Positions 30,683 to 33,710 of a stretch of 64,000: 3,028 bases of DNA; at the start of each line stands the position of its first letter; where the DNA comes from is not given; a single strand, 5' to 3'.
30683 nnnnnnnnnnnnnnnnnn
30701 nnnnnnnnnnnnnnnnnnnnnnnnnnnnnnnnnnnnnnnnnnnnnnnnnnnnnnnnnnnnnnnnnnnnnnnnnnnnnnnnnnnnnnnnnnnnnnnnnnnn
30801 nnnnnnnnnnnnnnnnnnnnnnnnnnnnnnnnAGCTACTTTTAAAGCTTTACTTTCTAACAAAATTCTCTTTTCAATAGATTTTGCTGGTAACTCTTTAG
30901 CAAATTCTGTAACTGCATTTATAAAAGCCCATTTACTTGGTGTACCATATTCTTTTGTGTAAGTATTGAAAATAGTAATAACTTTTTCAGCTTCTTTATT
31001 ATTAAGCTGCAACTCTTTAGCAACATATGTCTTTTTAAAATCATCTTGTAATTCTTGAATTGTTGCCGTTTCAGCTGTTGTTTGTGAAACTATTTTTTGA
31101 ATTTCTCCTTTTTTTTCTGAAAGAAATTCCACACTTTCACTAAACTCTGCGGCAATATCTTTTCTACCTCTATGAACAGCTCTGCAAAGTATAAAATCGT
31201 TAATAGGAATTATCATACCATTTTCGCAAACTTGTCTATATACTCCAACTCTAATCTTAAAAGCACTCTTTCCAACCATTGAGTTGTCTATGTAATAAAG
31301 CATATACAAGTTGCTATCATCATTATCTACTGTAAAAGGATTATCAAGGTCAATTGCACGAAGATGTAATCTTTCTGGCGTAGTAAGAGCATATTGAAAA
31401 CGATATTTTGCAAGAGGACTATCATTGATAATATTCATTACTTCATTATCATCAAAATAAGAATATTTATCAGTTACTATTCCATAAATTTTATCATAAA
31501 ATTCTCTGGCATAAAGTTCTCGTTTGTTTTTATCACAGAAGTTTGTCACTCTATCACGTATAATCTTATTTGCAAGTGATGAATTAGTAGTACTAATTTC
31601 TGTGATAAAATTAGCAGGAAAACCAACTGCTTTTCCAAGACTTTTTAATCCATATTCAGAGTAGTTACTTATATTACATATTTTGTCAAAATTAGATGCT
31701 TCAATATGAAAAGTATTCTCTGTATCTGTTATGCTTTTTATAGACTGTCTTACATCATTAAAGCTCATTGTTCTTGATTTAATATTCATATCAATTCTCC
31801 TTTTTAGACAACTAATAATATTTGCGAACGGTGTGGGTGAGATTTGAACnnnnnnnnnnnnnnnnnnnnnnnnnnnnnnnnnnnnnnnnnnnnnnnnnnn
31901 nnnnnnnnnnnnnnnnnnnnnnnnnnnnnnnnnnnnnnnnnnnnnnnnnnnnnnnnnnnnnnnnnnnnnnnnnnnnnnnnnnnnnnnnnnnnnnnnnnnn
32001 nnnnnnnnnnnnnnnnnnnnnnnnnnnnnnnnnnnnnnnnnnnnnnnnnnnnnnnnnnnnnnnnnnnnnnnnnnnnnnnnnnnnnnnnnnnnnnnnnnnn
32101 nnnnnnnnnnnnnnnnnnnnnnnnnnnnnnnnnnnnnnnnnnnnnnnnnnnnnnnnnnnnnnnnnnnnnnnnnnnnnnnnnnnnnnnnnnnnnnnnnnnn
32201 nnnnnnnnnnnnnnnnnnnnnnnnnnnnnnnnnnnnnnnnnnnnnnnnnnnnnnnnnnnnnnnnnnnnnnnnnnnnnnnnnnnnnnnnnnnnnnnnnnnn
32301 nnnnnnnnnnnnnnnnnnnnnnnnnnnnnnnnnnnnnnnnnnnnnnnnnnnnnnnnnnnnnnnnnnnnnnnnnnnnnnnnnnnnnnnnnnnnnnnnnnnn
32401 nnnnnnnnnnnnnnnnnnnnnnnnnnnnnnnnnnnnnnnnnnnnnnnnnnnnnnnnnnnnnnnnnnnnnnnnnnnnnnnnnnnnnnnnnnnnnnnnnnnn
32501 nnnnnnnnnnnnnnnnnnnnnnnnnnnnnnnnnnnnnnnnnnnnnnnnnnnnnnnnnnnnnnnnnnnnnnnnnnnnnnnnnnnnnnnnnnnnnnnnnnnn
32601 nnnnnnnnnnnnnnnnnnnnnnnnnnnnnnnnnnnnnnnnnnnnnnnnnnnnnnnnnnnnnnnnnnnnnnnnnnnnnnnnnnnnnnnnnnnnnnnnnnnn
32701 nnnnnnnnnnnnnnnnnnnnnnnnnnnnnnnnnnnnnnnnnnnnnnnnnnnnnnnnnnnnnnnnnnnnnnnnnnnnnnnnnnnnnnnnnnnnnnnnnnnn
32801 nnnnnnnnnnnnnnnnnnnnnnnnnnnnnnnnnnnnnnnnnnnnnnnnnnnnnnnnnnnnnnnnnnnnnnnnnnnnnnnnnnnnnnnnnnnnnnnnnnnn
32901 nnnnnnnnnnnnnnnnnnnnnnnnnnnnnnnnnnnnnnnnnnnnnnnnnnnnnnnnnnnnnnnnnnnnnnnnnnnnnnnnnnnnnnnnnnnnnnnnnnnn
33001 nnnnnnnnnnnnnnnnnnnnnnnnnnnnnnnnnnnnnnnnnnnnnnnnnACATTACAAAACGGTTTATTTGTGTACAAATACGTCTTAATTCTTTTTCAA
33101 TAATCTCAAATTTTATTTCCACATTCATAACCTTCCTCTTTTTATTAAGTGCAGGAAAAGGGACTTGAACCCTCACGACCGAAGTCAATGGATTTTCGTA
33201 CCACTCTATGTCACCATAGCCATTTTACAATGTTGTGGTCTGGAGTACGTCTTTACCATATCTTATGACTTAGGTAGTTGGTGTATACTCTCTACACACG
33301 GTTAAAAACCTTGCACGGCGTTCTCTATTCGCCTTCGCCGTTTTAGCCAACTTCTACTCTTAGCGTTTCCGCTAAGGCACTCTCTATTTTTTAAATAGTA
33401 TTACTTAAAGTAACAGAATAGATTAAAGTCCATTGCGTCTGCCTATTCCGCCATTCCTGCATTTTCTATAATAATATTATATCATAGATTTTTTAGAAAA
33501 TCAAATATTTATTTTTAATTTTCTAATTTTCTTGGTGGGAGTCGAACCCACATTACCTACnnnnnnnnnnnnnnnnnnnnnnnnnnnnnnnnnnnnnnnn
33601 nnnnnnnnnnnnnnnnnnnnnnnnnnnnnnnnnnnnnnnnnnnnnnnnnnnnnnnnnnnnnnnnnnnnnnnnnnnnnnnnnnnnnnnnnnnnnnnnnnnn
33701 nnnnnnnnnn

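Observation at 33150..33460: Phage tRNA-Leu(UAA) carries a group I intron at the classical U34/A35 position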

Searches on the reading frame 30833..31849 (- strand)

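Call 76: search_protein_families(library=phrogs, max_evalue=0.0001, proteins=[window:30833-31849:-])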
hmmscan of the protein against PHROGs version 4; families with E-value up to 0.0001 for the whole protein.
seq(339 aa): 1 family
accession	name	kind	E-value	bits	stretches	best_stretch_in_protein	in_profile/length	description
phrog_1362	-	unknown function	4.9e-13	50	1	124-339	144-383/391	-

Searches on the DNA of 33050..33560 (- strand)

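Call 4: search_rna_families(source=window, start=33050, end=33560, threshold=evalue, max_evalue=10, show_alignments=4)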
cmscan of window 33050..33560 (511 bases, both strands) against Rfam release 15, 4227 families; matches with E-value up to 10: 8.
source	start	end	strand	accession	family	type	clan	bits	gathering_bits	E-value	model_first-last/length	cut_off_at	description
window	33351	33476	-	RF03005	lysM-TM7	Cis-reg;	-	20.1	61.5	0.29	1-138/138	no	lysM-TM7 RNA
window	33473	33551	+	RF01483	rli56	Cis-reg;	-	17.9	47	3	1-100/100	no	Listeria sRNA rli56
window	33426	33552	+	RF02593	NsiR8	Gene; sRNA;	-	15.3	61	2.7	1-172/172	no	Nitrogen stress-induced RNA 8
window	33535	33551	-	RF00023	tmRNA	Gene;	CL00001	15.1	47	0.00042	347-363/374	no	transfer-messenger RNA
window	33496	33536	+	RF01454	RCNMV_5UTR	Cis-reg;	-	15.1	75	4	79-119/123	no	5'UTR enhancer element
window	33070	33223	+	RF02706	TeloSII_ncR30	Gene; sRNA;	-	13.9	86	0.81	1-226/226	no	TeloSII non coding RNA 30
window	33159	33173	-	RF01684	mascRNA-menRNA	Gene;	-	13.4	42.5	9.4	34-48/56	no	MALAT1-associated small cytoplasmic RNA/MEN beta RNA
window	33159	33173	-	RF00023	tmRNA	Gene;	CL00001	8.2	47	0.35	348-362/374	no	transfer-messenger RNA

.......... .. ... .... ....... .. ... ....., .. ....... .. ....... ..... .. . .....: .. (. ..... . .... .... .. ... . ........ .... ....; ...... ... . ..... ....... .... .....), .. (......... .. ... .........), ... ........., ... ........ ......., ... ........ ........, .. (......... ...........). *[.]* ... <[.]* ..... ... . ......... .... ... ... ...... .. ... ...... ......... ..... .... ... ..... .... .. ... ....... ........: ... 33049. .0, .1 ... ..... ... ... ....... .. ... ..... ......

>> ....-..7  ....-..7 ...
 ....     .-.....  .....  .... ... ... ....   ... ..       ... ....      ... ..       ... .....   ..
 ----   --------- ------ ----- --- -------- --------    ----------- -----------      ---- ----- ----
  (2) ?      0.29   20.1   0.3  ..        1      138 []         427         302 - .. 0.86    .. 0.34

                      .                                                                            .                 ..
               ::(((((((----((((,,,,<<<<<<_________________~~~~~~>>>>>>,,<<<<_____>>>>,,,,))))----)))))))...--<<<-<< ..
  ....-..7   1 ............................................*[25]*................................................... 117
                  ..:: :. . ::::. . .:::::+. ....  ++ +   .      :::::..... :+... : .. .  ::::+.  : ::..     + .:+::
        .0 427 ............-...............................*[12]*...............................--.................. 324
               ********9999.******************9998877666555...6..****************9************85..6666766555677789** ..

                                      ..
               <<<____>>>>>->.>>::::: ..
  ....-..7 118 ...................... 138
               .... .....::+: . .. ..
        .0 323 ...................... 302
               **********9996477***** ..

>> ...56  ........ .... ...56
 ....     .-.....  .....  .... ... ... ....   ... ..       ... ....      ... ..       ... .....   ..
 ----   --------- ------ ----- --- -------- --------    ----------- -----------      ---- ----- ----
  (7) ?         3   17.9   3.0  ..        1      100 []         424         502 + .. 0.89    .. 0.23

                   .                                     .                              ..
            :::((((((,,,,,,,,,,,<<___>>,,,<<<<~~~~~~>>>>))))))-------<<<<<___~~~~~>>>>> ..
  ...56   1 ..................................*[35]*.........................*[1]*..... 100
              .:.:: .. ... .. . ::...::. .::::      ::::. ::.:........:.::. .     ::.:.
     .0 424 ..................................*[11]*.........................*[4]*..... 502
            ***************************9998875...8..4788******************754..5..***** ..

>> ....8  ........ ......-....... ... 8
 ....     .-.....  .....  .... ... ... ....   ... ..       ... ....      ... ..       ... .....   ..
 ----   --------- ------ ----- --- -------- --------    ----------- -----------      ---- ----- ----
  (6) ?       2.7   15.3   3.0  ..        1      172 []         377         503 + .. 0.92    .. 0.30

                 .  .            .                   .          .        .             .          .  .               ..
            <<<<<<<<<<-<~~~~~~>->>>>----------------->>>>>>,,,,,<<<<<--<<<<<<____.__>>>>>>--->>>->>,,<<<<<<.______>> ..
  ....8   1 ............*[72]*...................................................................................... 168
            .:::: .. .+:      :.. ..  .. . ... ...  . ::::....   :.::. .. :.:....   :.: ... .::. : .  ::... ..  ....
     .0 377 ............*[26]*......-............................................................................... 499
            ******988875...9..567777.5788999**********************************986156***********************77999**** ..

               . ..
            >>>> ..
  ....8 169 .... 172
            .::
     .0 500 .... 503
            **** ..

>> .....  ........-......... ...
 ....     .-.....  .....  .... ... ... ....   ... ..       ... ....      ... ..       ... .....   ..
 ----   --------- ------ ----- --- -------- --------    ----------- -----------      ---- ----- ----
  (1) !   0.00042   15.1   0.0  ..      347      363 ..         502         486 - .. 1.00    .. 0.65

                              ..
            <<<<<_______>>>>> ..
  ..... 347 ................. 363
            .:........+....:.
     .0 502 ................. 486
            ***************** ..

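Call 6: search_dna_similar(query=window:33100-33520:-, collection=phages, mode=distant, max_rows=40, max_evalue=0.001)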
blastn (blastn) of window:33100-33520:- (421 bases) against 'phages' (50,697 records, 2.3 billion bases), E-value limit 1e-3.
Records with a match: 6; places in all: 6; records where one place covers at least 80% of the query: 0.
Best place of each record, by identity: 80-90% 6.
By first word of the organism name: Vibrio 6.
By host as written in the record: Vibrio sp. 2; V.alginolyticus 2; Vibrio parahaemolyticus ATCC 33844 1; Vibrio.sp 1.
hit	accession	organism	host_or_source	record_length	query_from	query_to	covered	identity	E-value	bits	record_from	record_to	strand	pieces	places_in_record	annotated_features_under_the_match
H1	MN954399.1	Vibrio phage VPT02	Vibrio parahaemolyticus ATCC 33844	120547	344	385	10%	85.7%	8e-4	50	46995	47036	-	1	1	tRNA-Leu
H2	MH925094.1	Vibrio phage VspSw_1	Vibrio sp.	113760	58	95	9%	89.5%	2e-4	52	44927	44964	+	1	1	none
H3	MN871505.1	Vibrio phage ValDsh2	V.alginolyticus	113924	58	95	9%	89.5%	2e-4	52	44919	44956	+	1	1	record has no annotation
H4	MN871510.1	Vibrio phage valsw3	V.alginolyticus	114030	58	95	9%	89.5%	2e-4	52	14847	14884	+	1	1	record has no annotation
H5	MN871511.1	Vibrio phage vspsw1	Vibrio.sp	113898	58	95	9%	89.5%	2e-4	52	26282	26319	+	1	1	record has no annotation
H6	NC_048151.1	Vibrio phage VspSw_1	Vibrio sp.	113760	58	95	9%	89.5%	2e-4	52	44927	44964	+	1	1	none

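Call 61: search_rna_families(source=window, start=33185, end=33437, threshold=evalue, max_evalue=10, show_alignments=2)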
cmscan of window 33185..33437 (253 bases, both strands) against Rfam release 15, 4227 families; matches with E-value up to 10: 2.
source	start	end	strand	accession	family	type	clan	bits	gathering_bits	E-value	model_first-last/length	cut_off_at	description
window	33191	33290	-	RF01542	TB11Cs5H1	Gene; snRNA; snoRNA; HACA-box;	-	12.6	45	6.3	1-71/71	no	Trypanosomatid snoRNA TB11Cs5H1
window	33209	33240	+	RF02479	GlsR13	Gene; snRNA; snoRNA; CD-box;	-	10.5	100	7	69-100/100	no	Small nucleolar RNA GlsR13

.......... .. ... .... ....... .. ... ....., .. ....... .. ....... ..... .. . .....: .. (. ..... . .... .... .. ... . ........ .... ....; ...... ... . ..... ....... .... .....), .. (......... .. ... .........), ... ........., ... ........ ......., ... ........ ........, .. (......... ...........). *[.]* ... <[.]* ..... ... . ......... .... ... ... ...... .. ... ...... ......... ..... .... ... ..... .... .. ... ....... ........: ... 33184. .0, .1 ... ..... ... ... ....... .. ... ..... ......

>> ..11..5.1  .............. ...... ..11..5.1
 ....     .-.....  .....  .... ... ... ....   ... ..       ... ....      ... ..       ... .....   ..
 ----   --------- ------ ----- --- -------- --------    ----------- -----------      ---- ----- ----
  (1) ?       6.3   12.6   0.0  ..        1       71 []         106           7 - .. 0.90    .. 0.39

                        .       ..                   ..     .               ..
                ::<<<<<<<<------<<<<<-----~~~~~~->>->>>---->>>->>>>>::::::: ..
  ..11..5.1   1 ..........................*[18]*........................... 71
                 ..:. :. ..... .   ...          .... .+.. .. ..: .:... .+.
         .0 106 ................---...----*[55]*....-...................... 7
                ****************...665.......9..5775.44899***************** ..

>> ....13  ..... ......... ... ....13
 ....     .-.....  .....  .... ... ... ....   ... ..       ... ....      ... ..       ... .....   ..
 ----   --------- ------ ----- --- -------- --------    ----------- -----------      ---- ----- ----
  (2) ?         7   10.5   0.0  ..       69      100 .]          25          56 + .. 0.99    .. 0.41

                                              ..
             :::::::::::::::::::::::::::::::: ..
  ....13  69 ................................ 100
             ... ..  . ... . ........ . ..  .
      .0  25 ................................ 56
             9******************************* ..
